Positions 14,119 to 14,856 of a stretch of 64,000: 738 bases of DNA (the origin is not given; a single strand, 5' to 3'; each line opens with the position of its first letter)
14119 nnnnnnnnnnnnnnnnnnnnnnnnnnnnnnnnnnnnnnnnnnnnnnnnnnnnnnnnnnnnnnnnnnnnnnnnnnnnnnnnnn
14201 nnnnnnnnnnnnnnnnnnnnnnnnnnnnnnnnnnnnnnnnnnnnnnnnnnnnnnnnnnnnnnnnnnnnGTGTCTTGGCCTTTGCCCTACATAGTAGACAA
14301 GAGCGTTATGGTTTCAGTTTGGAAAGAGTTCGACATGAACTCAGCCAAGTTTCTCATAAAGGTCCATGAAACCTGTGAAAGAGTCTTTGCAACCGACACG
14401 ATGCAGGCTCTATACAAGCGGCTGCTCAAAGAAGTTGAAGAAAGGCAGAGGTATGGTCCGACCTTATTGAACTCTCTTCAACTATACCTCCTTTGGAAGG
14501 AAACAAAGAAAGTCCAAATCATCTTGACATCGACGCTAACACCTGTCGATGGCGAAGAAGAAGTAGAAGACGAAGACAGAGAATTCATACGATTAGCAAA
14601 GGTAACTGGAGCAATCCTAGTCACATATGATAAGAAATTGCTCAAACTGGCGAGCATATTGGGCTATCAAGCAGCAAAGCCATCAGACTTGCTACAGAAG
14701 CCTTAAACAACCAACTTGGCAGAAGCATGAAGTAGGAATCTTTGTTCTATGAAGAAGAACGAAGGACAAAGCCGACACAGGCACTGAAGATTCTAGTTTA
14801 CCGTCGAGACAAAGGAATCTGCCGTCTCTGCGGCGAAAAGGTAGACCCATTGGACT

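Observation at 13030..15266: ATPase / PIN-like / HNH three-gene cassette: a Septu-like candidate antiviral system with an extra component, on an archaeal integrated element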

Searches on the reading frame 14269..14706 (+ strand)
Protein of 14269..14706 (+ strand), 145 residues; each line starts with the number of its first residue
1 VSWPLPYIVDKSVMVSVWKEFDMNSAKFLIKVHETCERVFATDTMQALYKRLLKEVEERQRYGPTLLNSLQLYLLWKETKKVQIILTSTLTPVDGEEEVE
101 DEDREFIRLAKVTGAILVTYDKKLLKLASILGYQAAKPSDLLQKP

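Call 3: search_protein_families(library=pfam, proteins=[window:14269-14706:+], max_evalue=1)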
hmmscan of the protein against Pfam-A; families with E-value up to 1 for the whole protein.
window:14269-14706:+ (145 aa): 0 families

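Call 4: search_protein_families(library=padloc, proteins=[window:14269-14706:+], max_evalue=1)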
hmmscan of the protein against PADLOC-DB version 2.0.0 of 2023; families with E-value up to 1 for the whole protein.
window:14269-14706:+ (145 aa): 0 families

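Call 5: search_protein_families(library=ncbifam, proteins=[window:14269-14706:+], max_evalue=1)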
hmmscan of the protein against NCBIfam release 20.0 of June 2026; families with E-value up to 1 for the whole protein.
window:14269-14706:+ (145 aa): 2 families
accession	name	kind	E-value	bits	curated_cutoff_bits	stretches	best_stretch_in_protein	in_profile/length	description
NF002567.0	PRK02201.1-2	equivalog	0.0028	16.3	452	1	35-138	251-349/651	membrane protein insertase YidC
NF003345.0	PRK04358.1-6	equivalog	0.04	13.4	260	1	102-143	165-206/219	hypothetical protein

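Call 16: find_homologous_proteins(query=window:14269-14706:+, max_evalue=0.01)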
Query window:14269-14706:+ (145 aa): 2 proteins with E <= 0.01 among 28 candidates.
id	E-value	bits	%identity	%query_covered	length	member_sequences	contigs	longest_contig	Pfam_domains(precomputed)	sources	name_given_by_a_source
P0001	3.1e-78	278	100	91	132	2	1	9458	-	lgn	-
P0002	6.3e-37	145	55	88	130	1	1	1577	-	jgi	jgi:hypothetical protein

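Call 18: find_encoding_contigs(protein=P0002, flank=10000)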
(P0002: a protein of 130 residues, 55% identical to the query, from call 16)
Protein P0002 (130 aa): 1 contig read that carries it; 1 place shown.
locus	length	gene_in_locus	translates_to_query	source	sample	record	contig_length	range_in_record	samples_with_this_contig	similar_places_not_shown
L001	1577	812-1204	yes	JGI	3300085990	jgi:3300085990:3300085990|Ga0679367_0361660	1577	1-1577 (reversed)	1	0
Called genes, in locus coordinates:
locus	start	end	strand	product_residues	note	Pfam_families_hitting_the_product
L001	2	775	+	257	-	?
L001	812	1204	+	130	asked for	-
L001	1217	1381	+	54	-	-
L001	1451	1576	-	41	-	?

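Call 19: find_encoding_contigs(protein=P0001, flank=10000)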
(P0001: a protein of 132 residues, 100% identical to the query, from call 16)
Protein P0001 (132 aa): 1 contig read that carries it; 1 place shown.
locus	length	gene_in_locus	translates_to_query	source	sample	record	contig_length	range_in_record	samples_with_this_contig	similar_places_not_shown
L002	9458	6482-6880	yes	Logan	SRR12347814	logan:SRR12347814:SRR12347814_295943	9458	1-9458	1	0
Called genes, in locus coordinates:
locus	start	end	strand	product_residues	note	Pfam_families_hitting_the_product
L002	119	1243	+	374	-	-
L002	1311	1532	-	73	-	-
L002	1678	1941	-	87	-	-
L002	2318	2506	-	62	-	-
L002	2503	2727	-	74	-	-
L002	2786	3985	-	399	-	-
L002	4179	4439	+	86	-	-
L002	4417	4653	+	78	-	-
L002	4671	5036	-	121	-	-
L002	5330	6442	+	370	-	PF13175:AAA_15, PF13304:AAA_21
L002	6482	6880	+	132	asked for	-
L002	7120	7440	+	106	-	-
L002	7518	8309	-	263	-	-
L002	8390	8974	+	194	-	-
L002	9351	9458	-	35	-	?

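Call 34: search_protein_representatives(alignment_id=A1)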
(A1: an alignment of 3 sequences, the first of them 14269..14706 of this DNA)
Query: 3 sequences, 132 profile positions. Proteins with E-value up to 0.001 (for the whole library): 23; up to 1e-10: 8; up to 1e-30: 1. The best 23 are listed.
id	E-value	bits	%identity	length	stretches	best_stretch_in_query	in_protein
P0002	2.2e-68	244.5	-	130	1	1-128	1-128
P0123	6.4e-26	107.1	-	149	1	8-128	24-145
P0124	6.9e-23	97.3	-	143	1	10-130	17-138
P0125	1.5e-22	96.2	-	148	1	2-132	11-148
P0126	1.2e-18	83.5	-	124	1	14-129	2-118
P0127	1.5e-17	80.0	-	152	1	9-130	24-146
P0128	6.8e-16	74.6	-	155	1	8-129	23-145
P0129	1.9e-11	60.3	-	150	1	11-127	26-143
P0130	1.6e-10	57.3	-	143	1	6-128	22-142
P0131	4.3e-09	52.7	-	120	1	22-127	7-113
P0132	4.8e-09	52.5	-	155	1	9-127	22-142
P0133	1.8e-07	47.4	-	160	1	18-125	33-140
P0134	4.1e-07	46.3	-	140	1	7-127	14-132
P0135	5.4e-07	45.9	-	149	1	15-122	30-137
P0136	2.3e-06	43.8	-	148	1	7-129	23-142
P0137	3.8e-06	43.1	-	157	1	9-130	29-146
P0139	3.1e-05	40.2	-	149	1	15-119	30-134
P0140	3.6e-05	40.0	-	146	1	7-115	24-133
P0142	8.1e-05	38.8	-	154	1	7-128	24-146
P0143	8.4e-05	38.8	-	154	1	19-131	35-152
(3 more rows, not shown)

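Call 43: predict_structure(alignment_id=A3)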
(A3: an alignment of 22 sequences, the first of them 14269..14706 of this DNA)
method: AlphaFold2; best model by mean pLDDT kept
length: 145 residues; sequences in the alignment: 22
mean_pLDDT: 91.4   pTM: 0.87
mean pLDDT of the five models: 91.4, 90.2, 90.0, 89.8, 89.4
residues with pLDDT >= 90: 113; 70-90: 24; 50-70: 8; < 50: 0
segments of 3 or more residues with pLDDT < 50: none
pLDDT, mean of each block of 10 residues (from residue 1): 82 89 93 94 95 89 73 95 97 93 94 97 96 97 82
secondary structure, 60 per line:
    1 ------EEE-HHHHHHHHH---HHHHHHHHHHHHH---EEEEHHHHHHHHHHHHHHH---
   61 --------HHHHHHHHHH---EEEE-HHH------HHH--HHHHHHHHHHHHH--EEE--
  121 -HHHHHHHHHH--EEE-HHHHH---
elements in order: E7-9 H11-19 H23-35 E39-42 H43-57 H69-78 E82-85 H101-113 E116-118 H122-131 E134-136 H138-142

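Call 51: find_related_loci(query=A5, collection=metagenome_contigs, flank=5000)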
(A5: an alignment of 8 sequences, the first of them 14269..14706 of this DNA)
Query A5 (145 aa) in metagenome_contigs; peptide patterns used: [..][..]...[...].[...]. (x = any residue, [..] = any of these).
113 stretches matched a pattern; 6 encode a relative of the query (tblastn E <= 1e-3); 6 distinct loci.
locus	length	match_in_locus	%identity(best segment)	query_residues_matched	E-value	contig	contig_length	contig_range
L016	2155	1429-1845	43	5-143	2e-27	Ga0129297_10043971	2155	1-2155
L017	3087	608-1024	39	5-143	3e-26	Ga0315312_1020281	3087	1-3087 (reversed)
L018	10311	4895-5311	36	5-143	1e-24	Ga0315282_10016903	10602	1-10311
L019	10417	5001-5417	36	5-143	1e-24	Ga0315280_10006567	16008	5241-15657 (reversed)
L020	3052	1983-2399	40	5-143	2e-24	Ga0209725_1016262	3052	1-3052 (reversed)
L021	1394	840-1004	40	90-144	4e-11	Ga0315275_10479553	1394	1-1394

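Call 52: search_solved_structures(query=A3, max_evalue=10, show_alignments=3)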
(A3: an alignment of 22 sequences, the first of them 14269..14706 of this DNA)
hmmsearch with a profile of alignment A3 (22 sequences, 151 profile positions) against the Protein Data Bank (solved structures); distinct sequences matched with E-value up to 10: 18.
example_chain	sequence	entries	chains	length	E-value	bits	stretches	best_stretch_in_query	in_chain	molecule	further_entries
7og5_H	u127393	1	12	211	0.00067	22.5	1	105-143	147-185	RNA-free ribonuclease P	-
7e8k_A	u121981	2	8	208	0.0013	21.6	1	104-144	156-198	RNA-free ribonuclease P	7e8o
8kd9_A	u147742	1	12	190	0.0022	20.8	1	104-147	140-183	RNA-free ribonuclease P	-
7f3e_E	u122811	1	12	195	0.0023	20.8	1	105-147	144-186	RNA-free ribonuclease P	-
8kda_E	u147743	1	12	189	0.0034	20.2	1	104-145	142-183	RNA-free ribonuclease P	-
8ssf_A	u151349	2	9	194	0.0035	20.2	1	104-145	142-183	RNA-free ribonuclease P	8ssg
3ix7_A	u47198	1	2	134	0.04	16.7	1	106-146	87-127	Uncharacterized protein TTHA0540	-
7e8j_A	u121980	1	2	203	0.054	16.3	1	104-147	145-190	RNA-free ribonuclease P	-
1v96_A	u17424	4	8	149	0.18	14.6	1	63-144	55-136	hypothetical protein PH0500 | Ribonuclease VapC4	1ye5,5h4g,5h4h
8w6e_A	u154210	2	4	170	0.19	14.6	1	5-93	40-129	HBC599 in complex with wFAP1.1 | wFAP1.1 structure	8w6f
1v8o_A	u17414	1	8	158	0.27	14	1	83-130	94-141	hypothetical protein PAE2754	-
1g73_A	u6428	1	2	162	0.39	13.5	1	10-64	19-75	SECOND MITOCHONDRIA-DERIVED ACTIVATOR OF CASPASES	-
1v8p_A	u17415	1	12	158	0.43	13.4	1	89-130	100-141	hypothetical protein PAE2754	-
1o4w_A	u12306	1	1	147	0.49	13.2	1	103-138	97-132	PIN (PilT N-terminus) domain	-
8ptf_A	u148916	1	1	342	0.85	12.4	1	95-131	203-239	YncE family protein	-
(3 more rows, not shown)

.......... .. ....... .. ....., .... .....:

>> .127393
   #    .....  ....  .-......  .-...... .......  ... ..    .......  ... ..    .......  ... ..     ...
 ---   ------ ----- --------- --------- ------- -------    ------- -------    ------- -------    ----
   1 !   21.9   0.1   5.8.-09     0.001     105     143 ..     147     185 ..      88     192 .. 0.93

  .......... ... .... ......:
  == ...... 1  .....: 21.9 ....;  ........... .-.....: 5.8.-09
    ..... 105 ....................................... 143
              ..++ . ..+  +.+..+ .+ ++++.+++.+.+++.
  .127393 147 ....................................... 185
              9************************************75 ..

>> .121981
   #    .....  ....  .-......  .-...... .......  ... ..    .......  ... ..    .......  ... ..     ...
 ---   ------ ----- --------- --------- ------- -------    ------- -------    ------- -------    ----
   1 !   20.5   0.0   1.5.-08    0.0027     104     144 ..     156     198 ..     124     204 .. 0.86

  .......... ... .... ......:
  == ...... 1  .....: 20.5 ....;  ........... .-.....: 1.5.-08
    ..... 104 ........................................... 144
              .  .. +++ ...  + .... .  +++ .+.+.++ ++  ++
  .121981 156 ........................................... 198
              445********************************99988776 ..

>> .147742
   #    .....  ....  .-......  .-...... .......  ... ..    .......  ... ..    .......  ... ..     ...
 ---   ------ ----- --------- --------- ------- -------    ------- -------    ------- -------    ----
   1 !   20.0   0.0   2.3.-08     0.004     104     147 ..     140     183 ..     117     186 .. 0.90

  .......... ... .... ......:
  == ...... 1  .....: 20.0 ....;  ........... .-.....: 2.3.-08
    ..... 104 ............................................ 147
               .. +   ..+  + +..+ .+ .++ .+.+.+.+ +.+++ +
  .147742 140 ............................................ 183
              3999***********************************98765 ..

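Call 67: search_protein_families(library=phrogs, proteins=[window:14269-14706:+], max_evalue=0.01)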
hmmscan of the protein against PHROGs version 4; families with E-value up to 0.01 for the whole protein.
window:14269-14706:+ (145 aa): 0 families

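Call 90: fold_search(model_id=the predicted structure, library=viral)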
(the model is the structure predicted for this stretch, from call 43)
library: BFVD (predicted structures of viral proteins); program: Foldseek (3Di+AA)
matches with E <= 10: 327; with E <= 0.001: 0
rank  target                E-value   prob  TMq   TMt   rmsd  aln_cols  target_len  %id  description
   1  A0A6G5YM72            2.0e-03  1.00  0.52  0.22   6.0       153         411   14  (no name in the UniProt tables at hand)
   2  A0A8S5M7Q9            1.5e-02  0.87  0.46  0.22  10.7       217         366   13  PIN like domain [Siphoviridae sp. ctPAi1]
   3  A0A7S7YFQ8            1.7e-02  0.99  0.59  0.33   4.5       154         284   14  PIN domain-containing protein [Medusavirus stheno T3]
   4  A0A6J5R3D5            2.6e-02  0.75  0.41  0.39   6.5       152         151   16  HAD_like domain containing protein [uncultured Caudovirales phage]
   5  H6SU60                2.9e-02  0.96  0.53  0.15   5.7       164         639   16  PhoH family [Campylobacter virus IBB35]
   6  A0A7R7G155            4.0e-02  0.94  0.50  0.20   6.1       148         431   16  (no name in the UniProt tables at hand)
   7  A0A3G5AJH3            6.0e-02  0.97  0.62  0.26   4.0       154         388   10  DUF1308 domain-containing protein [Satyrvirus sp.]
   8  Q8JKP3                9.5e-02  0.30  0.37  0.11   8.8       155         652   12  Orf68 [Heliothis zea nudivirus 1]
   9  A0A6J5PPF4            1.1e-01  0.35  0.36  0.35   8.5       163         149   10  Uncharacterized protein [uncultured Caudovirales phage]
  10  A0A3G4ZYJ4            1.2e-01  0.69  0.52  0.43   5.3       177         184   10  DUF1308 domain-containing protein [Edafosvirus sp.]
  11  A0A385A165            1.2e-01  0.38  0.40  0.15   7.5       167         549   10  (no name in the UniProt tables at hand)
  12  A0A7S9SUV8            1.2e-01  0.35  0.35  0.31   6.9       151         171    8  YspA cpYpsA-related SLOG domain-containing protein [Providencia phage PSTCR7]
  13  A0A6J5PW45            1.3e-01  0.60  0.43  0.18   7.1       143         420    8  HAD-like domain containing protein [uncultured Caudovirales phage]
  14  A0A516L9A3            1.3e-01  0.14  0.27  0.20   9.6       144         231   17  (no name in the UniProt tables at hand)
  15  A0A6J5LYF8            1.4e-01  0.12  0.24  0.16  12.0       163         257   12  Uncharacterized protein [uncultured Caudovirales phage]
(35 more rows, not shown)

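Call 94: search_protein_families(library=pfam, alignment_id=A3, max_evalue=1)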
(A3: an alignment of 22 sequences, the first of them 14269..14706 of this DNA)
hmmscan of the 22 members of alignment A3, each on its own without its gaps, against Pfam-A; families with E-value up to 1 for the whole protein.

A. member 1, window:14269-14706:+ (145 aa): 0 families

B. families by the number of members that match (of 22 scanned): 15 families
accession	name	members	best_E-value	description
PF08745.17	PIN_5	4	6e-06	PINc domain ribonuclease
PF13470.12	PIN_3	4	0.00055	PIN domain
PF01850.27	PIN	3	0.053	PIN domain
PF11186.13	DUF2972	1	0.012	Protein of unknown function (DUF2972)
PF01806.23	Paramyxo_P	1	0.014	Paramyxovirinae P phosphoprotein C-terminal region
PF16289.11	PIN_12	1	0.014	PIN domain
PF04874.19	Mak16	1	0.017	Mak16 protein C-terminal region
PF22631.2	PLCB1-4-like_EFh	1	0.046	Phosphoinositide phospholipase C beta1-4-like EF-hand domain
PF10130.15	PIN_2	1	0.053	PIN domain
PF25770.1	CC_CEP63-bind_CEP152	1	0.057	CEP152, CEP63 binding coiled coil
PF09750.14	DRY_EERY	1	0.059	Alternative splicing regulator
PF24676.1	DUF7656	1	0.087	Domain of unknown function (DUF7656)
PF09929.15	DUF2161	1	0.095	Putative PD-(D/E)XK phosphodiesterase (DUF2161)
PF14602.12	Hexapep_2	1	0.24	Hexapeptide repeat of succinyl-transferase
PF23929.1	DUF7267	1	0.24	Family of unknown function (DUF7267)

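Call 95: search_protein_families(library=padloc, alignment_id=A3, max_evalue=1)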
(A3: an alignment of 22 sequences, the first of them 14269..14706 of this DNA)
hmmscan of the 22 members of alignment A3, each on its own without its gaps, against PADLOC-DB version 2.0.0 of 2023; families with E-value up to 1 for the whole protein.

A. member 1, window:14269-14706:+ (145 aa): 0 families

B. families by the number of members that match (of 22 scanned): 4 families
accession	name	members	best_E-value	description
PDLC04421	PDC-M11A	2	1.1e-06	-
PDLC01416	Cmr1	1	0.021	"CAS-III-B,CAS-III-C; effector_G7"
PDLC02466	BrxB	1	0.033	BrxB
PDLC00146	GajB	1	0.053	UrvD helicase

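Call 97: search_protein_families(library=padloc, proteins=[P0135, P0139, P0142, P0137, P0130, P0134, P0136, P0140, P0143, P0125], max_evalue=0.1)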
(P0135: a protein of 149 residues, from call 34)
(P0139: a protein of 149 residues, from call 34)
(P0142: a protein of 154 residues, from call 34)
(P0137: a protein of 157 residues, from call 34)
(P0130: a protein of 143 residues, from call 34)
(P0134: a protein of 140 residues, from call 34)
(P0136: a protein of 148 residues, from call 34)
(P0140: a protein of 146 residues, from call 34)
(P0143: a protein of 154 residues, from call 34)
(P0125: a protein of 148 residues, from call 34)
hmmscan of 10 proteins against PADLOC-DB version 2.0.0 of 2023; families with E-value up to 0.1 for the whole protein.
P0135 (149 aa): 1 family
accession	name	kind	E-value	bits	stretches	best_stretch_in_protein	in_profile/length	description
PDLC00146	GajB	-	0.053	10.3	1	32-55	85-108/663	UrvD helicase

P0139 (149 aa): 0 families

P0142 (154 aa): 1 family
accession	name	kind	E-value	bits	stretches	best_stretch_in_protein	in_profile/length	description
PDLC04421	PDC-M11A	-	1.1e-06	25.7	1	4-143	2-136/486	-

P0137 (157 aa): 1 family
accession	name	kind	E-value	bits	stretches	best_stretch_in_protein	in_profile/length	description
PDLC04421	PDC-M11A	-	5.2e-05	20.1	1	8-152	3-147/486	-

P0130 (143 aa): 0 families

P0134 (140 aa): 1 family
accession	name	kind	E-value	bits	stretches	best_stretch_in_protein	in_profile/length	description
PDLC01416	Cmr1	-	0.021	11.2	1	25-111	125-203/587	"CAS-III-B,CAS-III-C; effector_G7"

P0136 (148 aa): 0 families

P0140 (146 aa): 0 families

P0143 (154 aa): 0 families

P0125 (148 aa): 0 families

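Call 104: find_related_loci(query=A5, collection=viral_contigs, flank=5000)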
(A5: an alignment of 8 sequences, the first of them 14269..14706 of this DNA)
Query A5 (145 aa) in viral_contigs; peptide patterns used: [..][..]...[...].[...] (x = any residue, [..] = any of these).
84 stretches matched a pattern, but none encodes a relative of the query by tblastn (E <= 1e-3).

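Call 109: search_dna_similar(query=window:14269-14706:+, collection=plasmids, mode=protein, max_evalue=0.01, max_rows=10)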
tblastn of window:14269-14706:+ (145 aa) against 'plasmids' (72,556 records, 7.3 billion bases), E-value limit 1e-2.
No match.
